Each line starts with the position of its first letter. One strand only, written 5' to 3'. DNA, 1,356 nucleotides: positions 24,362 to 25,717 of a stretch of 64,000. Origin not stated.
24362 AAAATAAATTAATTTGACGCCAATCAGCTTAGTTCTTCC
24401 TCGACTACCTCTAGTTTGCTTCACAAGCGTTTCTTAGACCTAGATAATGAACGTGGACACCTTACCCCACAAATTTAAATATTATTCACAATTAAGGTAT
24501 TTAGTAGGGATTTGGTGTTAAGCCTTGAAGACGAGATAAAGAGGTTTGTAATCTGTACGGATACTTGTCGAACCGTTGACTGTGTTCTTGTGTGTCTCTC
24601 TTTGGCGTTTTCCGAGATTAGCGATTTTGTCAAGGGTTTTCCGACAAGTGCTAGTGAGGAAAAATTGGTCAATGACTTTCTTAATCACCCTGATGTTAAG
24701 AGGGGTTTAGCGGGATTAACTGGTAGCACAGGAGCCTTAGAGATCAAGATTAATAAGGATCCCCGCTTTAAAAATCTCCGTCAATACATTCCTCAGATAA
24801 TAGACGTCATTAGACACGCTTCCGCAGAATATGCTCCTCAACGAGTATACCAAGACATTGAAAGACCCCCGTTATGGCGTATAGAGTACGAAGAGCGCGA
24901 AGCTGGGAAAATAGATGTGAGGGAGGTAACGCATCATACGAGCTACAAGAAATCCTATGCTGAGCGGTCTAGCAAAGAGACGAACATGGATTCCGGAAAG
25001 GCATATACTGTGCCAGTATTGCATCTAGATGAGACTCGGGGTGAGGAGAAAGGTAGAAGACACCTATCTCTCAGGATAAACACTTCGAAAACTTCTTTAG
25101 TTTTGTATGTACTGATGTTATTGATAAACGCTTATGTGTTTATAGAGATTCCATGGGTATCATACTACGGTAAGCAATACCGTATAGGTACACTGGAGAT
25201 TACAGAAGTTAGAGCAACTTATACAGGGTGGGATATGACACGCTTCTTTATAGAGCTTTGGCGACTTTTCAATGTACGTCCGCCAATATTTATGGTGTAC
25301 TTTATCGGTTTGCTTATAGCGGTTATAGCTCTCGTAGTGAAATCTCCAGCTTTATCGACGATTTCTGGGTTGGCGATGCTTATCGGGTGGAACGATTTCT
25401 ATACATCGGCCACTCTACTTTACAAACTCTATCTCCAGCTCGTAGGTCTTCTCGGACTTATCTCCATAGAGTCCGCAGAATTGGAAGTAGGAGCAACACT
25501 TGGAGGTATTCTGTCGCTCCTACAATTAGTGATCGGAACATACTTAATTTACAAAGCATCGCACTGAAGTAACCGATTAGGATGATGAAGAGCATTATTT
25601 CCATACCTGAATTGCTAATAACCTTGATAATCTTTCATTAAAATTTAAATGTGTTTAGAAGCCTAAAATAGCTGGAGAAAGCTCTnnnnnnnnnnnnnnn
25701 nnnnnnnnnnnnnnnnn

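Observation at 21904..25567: Divergent paralogue pair sharing a cytoplasmic module but with different outer parts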

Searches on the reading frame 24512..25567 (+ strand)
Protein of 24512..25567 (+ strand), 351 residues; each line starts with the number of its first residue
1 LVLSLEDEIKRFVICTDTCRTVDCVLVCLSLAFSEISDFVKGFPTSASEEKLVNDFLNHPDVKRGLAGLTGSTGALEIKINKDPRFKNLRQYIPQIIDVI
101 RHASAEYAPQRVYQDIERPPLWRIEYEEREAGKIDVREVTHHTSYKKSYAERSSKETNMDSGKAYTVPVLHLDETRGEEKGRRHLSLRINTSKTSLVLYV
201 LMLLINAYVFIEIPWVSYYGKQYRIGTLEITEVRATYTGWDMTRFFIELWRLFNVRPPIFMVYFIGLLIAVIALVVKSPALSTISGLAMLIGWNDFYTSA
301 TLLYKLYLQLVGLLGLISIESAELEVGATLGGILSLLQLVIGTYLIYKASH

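Call 4: search_protein_families(library=pfam, proteins=[window:24512-25567:+], max_evalue=1)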
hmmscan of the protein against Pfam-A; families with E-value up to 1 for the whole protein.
window:24512-25567:+ (351 aa): 0 families

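Call 7: find_homologous_proteins(query=window:24512-25567:+, max_evalue=0.01)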
Query window:24512-25567:+ (351 aa): 10 proteins with E <= 0.01 among 6462 candidates.
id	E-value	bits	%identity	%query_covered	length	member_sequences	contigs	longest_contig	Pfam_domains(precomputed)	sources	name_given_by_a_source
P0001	2.0e-229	779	100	100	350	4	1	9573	-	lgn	-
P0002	8.6e-109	382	54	99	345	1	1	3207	-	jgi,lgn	-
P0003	1.1e-108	382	54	99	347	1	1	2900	-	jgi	-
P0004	5.1e-100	353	50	99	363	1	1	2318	-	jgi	-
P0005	1.7e-94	335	49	99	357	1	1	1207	-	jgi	-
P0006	3.9e-94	334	49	97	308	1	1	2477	-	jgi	-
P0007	6.7e-93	330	48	99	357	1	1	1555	-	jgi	-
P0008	3.0e-75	272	45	99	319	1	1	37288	-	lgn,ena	-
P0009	2.3e-27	114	44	42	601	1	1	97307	PF04473.19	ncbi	-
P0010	6.6e-26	110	50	34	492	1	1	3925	PF00188.33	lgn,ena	-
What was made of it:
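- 24512..25567 (+): Gene B, 351 aa: type-1 module, disordered charged linker, multi-pass membrane domain. There are 8 homologues with the same architecture: one 100% identical (P0001, from the same locus as the window) and seven at 45-54% identity (call 7).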

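Call 17: find_encoding_contigs(protein=P0009, flank=8000, max_places=3)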
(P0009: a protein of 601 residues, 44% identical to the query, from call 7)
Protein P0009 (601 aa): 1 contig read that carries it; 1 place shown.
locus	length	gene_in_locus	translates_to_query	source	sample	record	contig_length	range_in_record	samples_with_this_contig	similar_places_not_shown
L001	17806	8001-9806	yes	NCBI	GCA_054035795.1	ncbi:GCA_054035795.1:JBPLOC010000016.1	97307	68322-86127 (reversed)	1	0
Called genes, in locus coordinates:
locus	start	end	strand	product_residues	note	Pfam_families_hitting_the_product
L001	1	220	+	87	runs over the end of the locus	-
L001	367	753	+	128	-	-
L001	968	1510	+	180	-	-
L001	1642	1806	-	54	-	PF05168:HEPN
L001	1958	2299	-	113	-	-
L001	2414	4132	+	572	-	PF09843:DUF2070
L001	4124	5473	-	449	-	PF00890:FAD_binding_2 (weak), PF01134:GIDA (weak), PF01266:DAO, PF01494:FAD_binding_3, PF01946:Thi4 (weak), PF07992:Pyr_redox_2 (weak), PF12831:FAD_oxidored, PF22578:GGR_cat, +1 more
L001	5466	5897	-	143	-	PF19025:DUF5751 (weak)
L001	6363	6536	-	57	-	-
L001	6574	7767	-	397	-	PF00999:Na_H_Exchanger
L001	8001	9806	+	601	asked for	PF04473:DUF553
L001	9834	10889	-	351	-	PF00850:Hist_deacetyl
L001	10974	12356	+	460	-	PF13660:DUF4147, PF05161:MOFRL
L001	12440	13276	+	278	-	-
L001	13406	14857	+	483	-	PF02133:Transp_cyt_pur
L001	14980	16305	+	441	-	PF01979:Amidohydro_1, PF07969:Amidohydro_3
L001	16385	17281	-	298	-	PF00701:DHDPS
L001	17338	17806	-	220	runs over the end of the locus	PF04199:Cyclase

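Call 18: find_encoding_contigs(protein=P0008, flank=8000, max_places=3)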
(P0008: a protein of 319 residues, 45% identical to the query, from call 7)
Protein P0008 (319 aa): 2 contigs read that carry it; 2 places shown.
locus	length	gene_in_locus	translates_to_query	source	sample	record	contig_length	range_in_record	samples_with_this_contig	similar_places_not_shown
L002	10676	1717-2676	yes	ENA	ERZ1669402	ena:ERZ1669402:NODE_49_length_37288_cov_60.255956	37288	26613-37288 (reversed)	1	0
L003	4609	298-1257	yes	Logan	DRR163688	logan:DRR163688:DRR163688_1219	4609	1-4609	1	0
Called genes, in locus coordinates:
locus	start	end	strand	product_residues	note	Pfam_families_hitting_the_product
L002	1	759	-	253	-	?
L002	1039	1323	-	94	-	PF22662:Csa3_N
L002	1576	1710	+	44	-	-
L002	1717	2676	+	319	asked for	-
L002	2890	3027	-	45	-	-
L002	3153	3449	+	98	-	-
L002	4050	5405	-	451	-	PF19289:PmbA_TldD_3rd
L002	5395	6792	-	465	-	PF19290:PmbA_TldD_2nd (weak), PF19289:PmbA_TldD_3rd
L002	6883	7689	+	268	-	PF01975:SurE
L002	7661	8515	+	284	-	-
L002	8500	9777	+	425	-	-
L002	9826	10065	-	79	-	-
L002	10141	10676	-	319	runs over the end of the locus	PF03308:MeaB, PF01656:CbiA (weak), PF02492:cobW, PF03029:ATP_bind_1 (faint), PF03205:MobB (faint)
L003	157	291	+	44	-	-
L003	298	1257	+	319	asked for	-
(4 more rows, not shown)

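Call 37: find_encoding_contigs(protein=P0001, flank=8000, max_places=4)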
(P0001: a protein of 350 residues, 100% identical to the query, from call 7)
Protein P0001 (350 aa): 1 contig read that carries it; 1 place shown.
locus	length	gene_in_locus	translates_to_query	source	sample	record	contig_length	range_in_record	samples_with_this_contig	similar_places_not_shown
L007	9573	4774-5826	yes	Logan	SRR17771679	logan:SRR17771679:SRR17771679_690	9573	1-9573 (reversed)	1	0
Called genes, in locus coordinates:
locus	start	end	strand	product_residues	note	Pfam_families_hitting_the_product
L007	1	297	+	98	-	?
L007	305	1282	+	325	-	PF13593:SBF_like, PF01758:SBF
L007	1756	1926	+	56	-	PF04255:DUF433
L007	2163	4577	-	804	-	PF04473:DUF553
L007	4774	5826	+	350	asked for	-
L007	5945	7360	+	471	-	PF24161:CCDC39 (weak)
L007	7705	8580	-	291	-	-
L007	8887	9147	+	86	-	-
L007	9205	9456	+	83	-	-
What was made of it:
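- The pair was found only in this genome (L007 is the same locus, call 37).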

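Call 39: find_encoding_contigs(protein=P0002, flank=4000, max_places=3)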
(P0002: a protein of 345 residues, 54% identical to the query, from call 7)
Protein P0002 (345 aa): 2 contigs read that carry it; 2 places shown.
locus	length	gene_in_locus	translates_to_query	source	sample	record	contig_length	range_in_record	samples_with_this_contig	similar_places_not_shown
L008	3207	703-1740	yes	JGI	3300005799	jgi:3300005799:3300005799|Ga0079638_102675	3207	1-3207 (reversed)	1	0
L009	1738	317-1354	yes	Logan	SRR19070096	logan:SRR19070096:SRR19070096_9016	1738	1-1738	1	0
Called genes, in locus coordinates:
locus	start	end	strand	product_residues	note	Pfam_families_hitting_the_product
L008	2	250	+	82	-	?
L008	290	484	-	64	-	-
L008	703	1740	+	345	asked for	-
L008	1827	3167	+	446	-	-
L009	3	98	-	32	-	?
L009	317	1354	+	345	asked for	-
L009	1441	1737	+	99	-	?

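Call 40: find_encoding_contigs(protein=P0003, flank=4000, max_places=3)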
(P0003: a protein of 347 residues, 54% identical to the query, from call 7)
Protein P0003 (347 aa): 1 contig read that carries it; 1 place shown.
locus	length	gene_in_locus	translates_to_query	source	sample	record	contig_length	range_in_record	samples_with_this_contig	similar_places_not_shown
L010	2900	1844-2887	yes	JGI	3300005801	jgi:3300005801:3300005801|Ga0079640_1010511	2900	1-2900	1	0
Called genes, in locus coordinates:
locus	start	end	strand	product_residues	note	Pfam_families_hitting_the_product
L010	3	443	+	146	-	?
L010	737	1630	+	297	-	-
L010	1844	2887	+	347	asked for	-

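Call 63: search_protein_families(library=ncbifam, proteins=[window:24512-25567:+], max_evalue=1)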
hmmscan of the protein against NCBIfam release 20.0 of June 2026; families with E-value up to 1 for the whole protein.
window:24512-25567:+ (351 aa): 0 families

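Call 76: search_protein_families(library=padloc, proteins=[window:24512-25567:+], max_evalue=0.01)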
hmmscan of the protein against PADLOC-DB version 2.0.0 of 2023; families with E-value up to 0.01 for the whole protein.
window:24512-25567:+ (351 aa): 0 families

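Call 77: search_protein_families(library=phrogs, proteins=[window:24512-25567:+], max_evalue=0.01)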
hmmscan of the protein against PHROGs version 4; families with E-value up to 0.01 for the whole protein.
window:24512-25567:+ (351 aa): 0 families

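Call 94: search_protein_families(library=pfam, proteins=[L008:1827-3167:+, L010:737-1630:+], max_evalue=0.01)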
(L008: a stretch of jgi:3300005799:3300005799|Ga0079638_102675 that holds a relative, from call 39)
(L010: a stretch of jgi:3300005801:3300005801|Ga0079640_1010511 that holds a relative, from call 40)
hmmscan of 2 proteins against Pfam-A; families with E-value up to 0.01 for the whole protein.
L008:1827-3167:+ (446 aa): 1 family
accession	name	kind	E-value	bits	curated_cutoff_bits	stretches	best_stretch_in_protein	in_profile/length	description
PF05055.17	DUF677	-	0.0021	17.5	29.1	1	274-357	216-305/336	Protein of unknown function (DUF677)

L010:737-1630:+ (297 aa): 1 family
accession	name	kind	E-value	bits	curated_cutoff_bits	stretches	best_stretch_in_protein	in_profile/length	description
PF01957.25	NfeD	-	0.0036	17.9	29.1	1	232-258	30-55/57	NfeD-like C-terminal, partner-binding domain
